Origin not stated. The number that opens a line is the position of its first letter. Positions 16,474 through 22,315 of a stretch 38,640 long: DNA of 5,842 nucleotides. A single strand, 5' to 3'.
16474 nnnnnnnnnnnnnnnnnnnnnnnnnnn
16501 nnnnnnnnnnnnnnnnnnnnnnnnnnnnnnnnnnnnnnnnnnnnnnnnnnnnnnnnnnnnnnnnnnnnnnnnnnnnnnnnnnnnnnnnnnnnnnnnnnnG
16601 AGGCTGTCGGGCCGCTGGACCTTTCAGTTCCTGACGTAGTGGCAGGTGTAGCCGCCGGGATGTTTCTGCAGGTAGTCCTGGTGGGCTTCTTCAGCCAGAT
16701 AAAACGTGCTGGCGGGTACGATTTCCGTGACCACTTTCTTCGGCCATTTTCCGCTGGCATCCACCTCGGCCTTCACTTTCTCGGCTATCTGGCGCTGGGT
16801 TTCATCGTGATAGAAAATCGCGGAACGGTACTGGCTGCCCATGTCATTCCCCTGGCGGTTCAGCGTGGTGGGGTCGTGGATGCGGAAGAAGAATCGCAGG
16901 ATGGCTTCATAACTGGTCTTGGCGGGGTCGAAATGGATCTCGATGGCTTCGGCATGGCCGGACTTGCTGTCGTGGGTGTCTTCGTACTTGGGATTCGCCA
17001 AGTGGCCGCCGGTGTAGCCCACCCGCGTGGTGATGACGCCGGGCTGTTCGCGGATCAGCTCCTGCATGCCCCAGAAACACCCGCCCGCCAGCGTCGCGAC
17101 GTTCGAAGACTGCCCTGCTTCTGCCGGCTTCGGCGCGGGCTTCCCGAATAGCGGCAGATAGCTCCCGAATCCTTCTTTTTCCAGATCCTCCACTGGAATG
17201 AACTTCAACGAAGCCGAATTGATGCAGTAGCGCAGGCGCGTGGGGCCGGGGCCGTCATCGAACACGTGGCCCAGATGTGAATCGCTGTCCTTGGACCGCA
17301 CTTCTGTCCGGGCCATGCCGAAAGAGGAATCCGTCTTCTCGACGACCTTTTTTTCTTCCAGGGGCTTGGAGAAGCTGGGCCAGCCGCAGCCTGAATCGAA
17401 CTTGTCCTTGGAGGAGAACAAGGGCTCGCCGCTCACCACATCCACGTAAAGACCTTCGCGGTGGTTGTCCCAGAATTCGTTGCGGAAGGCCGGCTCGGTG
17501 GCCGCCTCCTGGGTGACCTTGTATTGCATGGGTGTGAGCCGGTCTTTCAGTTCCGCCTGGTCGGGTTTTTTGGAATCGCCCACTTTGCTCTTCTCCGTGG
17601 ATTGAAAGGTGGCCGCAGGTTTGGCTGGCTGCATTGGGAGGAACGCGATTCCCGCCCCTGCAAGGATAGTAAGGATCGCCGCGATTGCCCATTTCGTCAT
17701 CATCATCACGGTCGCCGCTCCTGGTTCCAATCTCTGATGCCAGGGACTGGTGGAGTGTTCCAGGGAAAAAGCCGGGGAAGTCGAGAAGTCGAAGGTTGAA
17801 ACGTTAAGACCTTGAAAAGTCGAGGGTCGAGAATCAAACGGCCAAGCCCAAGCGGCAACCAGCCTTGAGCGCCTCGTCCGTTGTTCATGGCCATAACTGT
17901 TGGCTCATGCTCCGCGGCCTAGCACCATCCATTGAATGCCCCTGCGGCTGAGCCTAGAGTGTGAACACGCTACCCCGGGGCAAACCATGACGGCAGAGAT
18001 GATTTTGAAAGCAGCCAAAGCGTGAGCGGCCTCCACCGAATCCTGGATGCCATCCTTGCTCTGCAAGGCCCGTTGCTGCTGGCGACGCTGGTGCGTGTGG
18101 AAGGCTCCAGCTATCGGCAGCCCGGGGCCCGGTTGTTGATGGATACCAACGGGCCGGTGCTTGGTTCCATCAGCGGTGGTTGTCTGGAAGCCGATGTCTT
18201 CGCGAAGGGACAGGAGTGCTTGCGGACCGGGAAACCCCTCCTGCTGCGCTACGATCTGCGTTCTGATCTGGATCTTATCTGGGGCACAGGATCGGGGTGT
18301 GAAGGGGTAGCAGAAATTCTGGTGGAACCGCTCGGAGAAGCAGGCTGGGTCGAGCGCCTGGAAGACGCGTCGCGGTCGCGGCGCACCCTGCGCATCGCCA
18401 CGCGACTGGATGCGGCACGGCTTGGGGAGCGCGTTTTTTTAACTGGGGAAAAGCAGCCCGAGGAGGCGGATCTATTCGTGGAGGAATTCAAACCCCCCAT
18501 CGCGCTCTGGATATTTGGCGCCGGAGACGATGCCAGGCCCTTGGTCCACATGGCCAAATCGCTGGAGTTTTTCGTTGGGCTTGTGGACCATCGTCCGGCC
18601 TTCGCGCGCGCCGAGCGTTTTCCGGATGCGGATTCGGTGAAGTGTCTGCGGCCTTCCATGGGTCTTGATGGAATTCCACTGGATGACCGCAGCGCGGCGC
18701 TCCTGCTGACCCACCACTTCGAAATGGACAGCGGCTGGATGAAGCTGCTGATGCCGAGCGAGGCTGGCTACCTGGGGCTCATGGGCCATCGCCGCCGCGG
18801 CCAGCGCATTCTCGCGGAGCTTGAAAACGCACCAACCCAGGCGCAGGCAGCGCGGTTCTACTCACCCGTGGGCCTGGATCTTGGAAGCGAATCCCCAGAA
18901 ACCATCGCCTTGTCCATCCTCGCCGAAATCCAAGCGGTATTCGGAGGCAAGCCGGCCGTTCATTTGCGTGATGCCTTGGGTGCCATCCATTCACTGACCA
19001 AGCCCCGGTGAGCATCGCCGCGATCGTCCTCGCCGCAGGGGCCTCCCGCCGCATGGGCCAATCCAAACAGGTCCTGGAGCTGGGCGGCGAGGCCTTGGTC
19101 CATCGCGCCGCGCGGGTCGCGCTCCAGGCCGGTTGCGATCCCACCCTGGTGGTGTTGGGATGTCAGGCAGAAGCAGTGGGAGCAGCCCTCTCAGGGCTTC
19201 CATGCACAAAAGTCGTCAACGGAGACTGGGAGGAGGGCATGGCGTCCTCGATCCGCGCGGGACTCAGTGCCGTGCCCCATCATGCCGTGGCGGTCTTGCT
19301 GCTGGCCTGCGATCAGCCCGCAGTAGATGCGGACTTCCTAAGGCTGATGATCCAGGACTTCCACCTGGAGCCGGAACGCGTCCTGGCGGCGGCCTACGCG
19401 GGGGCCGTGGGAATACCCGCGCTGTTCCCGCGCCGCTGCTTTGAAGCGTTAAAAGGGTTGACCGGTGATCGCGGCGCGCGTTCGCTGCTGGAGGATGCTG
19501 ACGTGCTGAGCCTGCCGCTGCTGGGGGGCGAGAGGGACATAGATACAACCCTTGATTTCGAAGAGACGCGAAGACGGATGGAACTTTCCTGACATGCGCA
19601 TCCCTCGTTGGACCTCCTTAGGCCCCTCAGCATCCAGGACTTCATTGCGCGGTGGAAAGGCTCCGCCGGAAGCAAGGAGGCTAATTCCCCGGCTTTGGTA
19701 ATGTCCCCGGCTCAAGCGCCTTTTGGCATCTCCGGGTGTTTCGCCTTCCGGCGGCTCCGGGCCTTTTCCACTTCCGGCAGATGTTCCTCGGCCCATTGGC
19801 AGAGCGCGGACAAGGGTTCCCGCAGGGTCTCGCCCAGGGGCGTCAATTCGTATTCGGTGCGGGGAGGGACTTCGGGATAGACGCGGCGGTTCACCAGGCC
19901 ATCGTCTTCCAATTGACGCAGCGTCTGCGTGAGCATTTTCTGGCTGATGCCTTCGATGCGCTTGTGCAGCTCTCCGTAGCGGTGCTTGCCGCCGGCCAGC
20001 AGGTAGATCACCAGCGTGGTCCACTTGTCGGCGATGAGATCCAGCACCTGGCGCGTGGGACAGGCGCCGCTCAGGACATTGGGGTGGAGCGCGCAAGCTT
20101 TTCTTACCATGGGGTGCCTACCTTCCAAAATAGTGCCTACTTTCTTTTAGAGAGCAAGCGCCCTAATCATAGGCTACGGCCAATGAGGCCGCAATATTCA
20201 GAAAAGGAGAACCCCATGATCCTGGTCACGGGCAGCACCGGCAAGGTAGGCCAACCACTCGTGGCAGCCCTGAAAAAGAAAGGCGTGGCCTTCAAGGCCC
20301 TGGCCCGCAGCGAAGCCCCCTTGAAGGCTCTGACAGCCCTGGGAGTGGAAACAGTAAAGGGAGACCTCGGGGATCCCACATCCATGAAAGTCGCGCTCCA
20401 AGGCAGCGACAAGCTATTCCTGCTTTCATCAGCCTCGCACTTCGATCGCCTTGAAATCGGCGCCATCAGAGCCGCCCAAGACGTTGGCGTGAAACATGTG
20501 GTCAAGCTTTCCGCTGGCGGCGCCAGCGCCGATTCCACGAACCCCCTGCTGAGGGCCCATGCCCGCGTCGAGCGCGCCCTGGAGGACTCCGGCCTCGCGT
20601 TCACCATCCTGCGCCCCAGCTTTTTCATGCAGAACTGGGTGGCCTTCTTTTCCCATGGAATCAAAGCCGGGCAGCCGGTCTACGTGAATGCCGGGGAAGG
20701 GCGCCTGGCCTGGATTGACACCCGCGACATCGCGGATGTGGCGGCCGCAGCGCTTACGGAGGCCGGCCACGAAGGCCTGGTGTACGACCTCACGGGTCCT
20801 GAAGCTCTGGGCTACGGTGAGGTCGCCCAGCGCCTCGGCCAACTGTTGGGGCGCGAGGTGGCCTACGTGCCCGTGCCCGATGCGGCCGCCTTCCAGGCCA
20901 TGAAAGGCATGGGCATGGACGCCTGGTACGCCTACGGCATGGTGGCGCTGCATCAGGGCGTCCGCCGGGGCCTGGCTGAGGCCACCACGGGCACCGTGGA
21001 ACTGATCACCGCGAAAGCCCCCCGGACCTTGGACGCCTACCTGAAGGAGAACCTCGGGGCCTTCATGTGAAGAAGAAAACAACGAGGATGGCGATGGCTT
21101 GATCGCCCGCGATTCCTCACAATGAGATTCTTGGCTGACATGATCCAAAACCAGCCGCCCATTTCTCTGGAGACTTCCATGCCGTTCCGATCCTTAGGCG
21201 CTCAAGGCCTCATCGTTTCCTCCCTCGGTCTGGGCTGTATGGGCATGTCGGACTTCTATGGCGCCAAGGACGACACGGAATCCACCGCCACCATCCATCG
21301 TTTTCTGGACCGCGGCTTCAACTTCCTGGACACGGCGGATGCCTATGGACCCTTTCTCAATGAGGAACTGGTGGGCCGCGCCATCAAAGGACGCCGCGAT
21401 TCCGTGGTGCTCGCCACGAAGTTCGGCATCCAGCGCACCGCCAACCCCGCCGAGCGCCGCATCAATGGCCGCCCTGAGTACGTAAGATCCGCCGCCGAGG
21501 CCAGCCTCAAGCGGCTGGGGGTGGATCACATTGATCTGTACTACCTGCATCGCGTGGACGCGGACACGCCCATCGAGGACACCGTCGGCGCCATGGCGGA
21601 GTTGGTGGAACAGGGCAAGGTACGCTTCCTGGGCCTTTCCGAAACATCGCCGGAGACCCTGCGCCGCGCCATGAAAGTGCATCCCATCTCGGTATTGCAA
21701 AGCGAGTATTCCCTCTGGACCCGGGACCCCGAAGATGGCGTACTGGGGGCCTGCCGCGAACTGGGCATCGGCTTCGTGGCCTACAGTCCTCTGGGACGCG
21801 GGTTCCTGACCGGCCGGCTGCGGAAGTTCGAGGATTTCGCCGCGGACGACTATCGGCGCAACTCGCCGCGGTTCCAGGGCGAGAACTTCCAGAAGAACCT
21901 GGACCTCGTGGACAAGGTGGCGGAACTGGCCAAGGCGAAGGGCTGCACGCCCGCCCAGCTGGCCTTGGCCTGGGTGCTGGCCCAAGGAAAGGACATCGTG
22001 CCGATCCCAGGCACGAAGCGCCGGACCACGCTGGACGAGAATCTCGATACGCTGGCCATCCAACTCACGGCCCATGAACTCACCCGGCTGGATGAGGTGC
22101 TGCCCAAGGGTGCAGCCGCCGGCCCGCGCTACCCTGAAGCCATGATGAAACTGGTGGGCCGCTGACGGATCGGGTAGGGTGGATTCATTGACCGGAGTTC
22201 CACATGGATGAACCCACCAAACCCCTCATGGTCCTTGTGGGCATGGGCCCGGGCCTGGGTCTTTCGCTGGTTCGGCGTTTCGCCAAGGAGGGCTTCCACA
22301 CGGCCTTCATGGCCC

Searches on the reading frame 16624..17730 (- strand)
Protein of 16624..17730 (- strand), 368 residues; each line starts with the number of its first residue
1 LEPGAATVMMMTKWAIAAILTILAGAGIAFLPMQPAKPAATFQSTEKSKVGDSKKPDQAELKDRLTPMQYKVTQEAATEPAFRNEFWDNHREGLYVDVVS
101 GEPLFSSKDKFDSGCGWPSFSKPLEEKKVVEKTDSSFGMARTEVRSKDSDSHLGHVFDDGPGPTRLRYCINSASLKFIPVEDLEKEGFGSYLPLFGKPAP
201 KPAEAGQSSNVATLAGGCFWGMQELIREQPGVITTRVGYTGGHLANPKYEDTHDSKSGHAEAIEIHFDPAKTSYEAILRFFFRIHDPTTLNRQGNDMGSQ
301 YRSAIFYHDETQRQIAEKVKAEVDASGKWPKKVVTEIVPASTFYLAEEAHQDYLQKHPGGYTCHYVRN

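Call 65: search_protein_families(library=pfam, proteins=[window:16624-17730:-], max_evalue=0.00001)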
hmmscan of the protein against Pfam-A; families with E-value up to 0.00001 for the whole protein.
window:16624-17730:- (368 aa): 2 families
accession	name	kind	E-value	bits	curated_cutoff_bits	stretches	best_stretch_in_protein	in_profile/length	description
PF01625.27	PMSR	-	1.5e-64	217.3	23.7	1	212-362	2-152/153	Peptide methionine sulfoxide reductase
PF01641.26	SelR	-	1.6e-49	167.1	24.9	1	65-179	1-116/116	SelR domain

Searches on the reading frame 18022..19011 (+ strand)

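Call 65: search_protein_families(library=pfam, proteins=[window:18022-19011:+], max_evalue=0.00001)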
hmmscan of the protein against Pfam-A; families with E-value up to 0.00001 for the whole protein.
window:18022-19011:+ (329 aa): 2 families
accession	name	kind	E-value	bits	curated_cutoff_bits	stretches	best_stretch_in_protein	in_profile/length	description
PF13478.12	XdhC_C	-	2.8e-35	122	29.7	1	162-303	1-125/125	XdhC Rossmann domain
PF02625.21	XdhC_CoxI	-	1.3e-21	76.7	24.3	1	16-78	6-68/68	XdhC and CoxI family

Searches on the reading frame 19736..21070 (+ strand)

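Call 65: search_protein_families(library=pfam, proteins=[window:19736-21070:+], max_evalue=0.00001)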
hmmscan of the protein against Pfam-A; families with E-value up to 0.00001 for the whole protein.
window:19736-21070:+ (444 aa): 3 families
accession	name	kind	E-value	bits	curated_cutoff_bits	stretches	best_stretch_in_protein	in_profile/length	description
PF05368.20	NmrA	-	6.6e-26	92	27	1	161-389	4-251/298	NmrA-like family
PF13460.12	NAD_binding_10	-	1.7e-23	83.9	27.2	1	166-342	1-183/184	NAD(P)H-binding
PF01370.27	Epimerase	-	1.5e-07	31.5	20.9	0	162-235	1-76/240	NAD dependent epimerase/dehydratase family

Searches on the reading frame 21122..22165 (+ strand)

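Call 65: search_protein_families(library=pfam, proteins=[window:21122-22165:+], max_evalue=0.00001)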
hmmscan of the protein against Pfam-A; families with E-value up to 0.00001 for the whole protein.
window:21122-22165:+ (347 aa): 1 family
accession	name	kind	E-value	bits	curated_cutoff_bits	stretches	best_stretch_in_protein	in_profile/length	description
PF00248.27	Aldo_ket_red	-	3.1e-83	279.6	24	1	35-326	2-289/291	Aldo/keto reductase family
